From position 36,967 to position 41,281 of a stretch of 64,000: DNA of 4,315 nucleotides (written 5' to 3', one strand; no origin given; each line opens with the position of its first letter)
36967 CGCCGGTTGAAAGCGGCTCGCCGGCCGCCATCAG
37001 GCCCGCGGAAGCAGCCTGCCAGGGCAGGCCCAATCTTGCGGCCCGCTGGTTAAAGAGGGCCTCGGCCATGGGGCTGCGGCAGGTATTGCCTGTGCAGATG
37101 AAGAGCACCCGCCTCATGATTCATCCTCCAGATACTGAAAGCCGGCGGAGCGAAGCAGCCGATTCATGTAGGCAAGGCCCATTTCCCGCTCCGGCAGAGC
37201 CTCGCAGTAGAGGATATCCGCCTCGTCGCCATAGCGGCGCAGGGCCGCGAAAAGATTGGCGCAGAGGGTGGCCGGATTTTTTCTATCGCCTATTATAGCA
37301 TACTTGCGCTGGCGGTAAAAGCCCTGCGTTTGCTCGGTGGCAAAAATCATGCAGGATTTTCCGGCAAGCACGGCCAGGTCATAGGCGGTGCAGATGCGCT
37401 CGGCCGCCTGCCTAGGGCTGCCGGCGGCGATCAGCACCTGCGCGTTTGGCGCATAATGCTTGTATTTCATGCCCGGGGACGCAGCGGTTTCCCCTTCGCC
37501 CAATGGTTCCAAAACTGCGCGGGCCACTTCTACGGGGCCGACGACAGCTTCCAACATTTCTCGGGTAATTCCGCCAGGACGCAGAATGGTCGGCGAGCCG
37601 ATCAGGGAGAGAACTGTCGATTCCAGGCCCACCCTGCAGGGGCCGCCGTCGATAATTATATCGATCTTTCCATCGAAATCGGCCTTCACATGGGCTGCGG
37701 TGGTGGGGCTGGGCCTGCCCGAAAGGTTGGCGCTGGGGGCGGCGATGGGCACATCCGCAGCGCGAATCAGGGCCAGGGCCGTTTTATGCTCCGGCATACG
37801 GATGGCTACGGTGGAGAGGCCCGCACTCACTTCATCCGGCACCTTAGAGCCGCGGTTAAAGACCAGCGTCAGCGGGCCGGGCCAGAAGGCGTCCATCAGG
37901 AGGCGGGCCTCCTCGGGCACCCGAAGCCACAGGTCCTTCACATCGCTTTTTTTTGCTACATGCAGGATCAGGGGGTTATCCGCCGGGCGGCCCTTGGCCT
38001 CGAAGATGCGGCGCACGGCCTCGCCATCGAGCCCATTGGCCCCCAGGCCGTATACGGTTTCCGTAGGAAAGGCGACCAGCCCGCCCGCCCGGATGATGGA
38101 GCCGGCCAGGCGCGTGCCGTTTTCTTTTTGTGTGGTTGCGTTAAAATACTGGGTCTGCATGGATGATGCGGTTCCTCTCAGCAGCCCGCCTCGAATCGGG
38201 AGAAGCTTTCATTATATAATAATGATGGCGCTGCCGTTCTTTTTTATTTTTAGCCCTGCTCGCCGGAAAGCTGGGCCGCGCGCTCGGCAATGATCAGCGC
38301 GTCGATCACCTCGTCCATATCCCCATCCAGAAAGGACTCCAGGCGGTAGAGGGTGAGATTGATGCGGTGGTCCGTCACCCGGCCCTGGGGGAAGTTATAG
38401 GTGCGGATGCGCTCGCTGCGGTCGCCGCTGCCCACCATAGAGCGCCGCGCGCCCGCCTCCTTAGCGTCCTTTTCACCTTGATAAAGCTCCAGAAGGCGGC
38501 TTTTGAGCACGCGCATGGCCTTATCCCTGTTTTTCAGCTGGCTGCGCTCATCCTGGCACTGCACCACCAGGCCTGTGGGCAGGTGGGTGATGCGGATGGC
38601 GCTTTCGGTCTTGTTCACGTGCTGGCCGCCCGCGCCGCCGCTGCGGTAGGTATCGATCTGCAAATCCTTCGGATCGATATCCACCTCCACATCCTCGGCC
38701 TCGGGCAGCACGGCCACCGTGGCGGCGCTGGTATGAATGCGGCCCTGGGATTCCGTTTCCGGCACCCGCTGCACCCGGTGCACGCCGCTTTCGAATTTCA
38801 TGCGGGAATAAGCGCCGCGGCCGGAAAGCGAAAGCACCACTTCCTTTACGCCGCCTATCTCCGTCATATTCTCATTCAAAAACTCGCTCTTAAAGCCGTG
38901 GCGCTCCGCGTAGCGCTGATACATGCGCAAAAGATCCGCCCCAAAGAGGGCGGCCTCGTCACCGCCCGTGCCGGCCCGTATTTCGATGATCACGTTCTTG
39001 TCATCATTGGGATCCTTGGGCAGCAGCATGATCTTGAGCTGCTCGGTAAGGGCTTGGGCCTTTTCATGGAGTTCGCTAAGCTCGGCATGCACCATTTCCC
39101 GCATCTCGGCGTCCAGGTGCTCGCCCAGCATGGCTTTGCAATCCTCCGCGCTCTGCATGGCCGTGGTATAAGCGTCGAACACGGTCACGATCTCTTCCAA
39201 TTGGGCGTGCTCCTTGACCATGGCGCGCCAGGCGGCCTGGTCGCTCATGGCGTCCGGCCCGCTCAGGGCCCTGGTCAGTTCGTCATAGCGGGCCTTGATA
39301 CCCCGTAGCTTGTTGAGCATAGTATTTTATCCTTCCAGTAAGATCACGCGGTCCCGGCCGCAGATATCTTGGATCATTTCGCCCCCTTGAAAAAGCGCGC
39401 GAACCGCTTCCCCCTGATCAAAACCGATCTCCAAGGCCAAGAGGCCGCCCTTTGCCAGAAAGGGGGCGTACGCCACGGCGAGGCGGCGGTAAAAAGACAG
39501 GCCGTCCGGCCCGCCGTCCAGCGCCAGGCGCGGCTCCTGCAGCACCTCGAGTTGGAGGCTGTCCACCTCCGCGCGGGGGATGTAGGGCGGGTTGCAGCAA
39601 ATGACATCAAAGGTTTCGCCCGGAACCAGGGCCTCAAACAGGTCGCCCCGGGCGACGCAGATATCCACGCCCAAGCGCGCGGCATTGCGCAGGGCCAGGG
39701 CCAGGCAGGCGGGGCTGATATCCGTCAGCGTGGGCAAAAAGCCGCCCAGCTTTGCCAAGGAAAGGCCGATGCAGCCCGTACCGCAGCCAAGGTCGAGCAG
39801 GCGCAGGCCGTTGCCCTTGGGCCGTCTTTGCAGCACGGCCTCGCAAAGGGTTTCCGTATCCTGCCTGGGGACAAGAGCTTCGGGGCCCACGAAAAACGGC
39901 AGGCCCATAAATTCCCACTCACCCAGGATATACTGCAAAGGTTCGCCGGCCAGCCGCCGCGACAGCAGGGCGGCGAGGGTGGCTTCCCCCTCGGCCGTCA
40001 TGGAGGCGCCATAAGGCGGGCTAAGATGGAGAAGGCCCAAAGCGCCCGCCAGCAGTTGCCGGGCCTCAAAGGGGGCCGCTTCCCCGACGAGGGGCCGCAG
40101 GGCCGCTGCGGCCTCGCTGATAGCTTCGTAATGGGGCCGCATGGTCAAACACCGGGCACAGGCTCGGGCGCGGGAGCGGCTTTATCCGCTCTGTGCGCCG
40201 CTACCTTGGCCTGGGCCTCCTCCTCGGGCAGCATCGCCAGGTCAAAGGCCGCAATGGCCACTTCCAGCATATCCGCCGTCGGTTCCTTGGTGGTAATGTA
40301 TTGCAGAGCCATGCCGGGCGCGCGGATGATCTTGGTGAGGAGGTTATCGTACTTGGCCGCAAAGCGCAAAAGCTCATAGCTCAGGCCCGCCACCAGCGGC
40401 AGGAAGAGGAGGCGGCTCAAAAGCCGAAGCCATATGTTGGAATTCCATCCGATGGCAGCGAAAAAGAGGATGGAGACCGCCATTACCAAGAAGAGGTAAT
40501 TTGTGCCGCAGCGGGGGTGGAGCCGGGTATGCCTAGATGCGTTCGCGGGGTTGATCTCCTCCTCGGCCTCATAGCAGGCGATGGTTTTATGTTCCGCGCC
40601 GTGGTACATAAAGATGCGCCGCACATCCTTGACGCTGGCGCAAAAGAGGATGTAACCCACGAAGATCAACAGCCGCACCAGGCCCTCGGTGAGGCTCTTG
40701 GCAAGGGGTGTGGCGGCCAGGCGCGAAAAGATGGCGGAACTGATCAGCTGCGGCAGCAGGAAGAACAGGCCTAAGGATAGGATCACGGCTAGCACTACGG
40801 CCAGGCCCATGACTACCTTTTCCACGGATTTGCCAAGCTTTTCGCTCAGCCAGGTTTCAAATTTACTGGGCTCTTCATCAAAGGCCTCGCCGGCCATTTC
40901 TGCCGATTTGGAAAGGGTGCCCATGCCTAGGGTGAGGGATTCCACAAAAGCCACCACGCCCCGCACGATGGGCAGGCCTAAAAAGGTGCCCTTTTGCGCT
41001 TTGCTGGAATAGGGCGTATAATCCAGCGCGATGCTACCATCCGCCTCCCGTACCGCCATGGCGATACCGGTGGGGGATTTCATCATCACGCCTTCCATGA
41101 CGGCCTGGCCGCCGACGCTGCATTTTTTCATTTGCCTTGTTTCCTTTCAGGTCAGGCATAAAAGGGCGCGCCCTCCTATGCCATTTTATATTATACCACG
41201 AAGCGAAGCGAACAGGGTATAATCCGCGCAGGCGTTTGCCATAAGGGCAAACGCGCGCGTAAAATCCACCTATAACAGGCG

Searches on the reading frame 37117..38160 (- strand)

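Call 67: search_protein_families(library=pfam, proteins=[window:37117-38160:-], max_evalue=0.0001)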
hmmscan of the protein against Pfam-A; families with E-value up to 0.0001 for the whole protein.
window:37117-38160:- (348 aa): 2 families
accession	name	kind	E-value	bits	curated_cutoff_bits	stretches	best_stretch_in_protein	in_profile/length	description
PF01300.24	Sua5_yciO_yrdC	-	3.2e-61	206.3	25.1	1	22-196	2-178/178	Telomere recombination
PF03481.19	Sua5_C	-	1.1e-29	104.1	22.9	1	198-340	1-136/136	Threonylcarbamoyl-AMP synthase, C-terminal domain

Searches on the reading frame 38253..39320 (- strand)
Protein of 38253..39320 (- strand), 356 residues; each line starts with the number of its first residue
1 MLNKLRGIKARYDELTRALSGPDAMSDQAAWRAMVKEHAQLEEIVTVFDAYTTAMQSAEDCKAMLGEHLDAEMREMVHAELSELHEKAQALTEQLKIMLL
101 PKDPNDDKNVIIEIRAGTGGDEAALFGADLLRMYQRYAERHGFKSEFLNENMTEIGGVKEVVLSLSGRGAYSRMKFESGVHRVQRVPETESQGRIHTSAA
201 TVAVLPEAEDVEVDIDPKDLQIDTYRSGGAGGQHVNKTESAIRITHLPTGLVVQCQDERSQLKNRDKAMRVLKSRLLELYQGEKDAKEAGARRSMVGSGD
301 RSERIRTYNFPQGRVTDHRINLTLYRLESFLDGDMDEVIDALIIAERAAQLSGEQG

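Call 67: search_protein_families(library=pfam, proteins=[window:38253-39320:-], max_evalue=0.0001)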
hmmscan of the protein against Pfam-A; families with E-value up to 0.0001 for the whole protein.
window:38253-39320:- (356 aa): 2 families
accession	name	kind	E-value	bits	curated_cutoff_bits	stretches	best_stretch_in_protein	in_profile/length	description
PF03462.23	PCRF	-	4.5e-75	252.2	24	1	8-202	1-194/194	PCRF domain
PF00472.26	RF-1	-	3.5e-45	153.1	35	1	210-319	2-116/116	RF-1 domain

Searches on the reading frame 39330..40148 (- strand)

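Call 67: search_protein_families(library=pfam, proteins=[window:39330-40148:-], max_evalue=0.0001)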
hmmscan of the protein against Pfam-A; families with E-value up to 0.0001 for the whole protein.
window:39330-40148:- (273 aa): 8 families
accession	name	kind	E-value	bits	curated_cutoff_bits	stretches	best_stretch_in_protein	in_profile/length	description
PF05175.20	MTS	-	1e-11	45.2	23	1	113-194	31-113/170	Methyltransferase small domain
PF13649.12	Methyltransf_25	-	5.7e-11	43.4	27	1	118-193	2-80/97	Methyltransferase domain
PF17827.6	PrmC_N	-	5e-10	40.2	23.4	1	8-76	1-71/71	PrmC N-terminal domain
PF13847.12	Methyltransf_31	-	4.2e-09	36.7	27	1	113-186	3-81/145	Methyltransferase domain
PF13489.12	Methyltransf_23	-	2.7e-06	27.7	27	1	99-186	7-88/164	Methyltransferase domain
PF08241.18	Methyltransf_11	-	3e-06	28.2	21.2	1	118-186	1-67/95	Methyltransferase domain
PF06325.19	PrmA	-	4.7e-05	23.5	22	1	98-186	147-233/296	Ribosomal protein L11 methyltransferase (PrmA)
PF08242.18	Methyltransf_12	-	6.6e-05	24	30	0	118-186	1-72/98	Methyltransferase domain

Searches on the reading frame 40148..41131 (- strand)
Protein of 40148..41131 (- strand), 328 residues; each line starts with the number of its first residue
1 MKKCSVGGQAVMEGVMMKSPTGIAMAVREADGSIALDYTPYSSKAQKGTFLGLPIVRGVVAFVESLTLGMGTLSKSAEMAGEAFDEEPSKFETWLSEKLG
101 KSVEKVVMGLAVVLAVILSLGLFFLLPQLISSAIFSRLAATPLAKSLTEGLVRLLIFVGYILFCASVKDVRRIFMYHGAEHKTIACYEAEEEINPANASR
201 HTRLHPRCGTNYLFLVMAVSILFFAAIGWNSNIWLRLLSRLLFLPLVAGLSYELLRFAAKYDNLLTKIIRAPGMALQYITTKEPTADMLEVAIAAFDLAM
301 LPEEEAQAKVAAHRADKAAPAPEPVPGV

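Call 67: search_protein_families(library=pfam, proteins=[window:40148-41131:-], max_evalue=0.0001)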
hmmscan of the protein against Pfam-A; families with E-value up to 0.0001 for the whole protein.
window:40148-41131:- (328 aa): 1 family
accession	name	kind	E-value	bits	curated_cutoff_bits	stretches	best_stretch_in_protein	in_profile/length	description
PF07136.16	DUF1385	-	8.4e-85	284.1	22.1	1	53-299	1-224/227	Protein of unknown function (DUF1385)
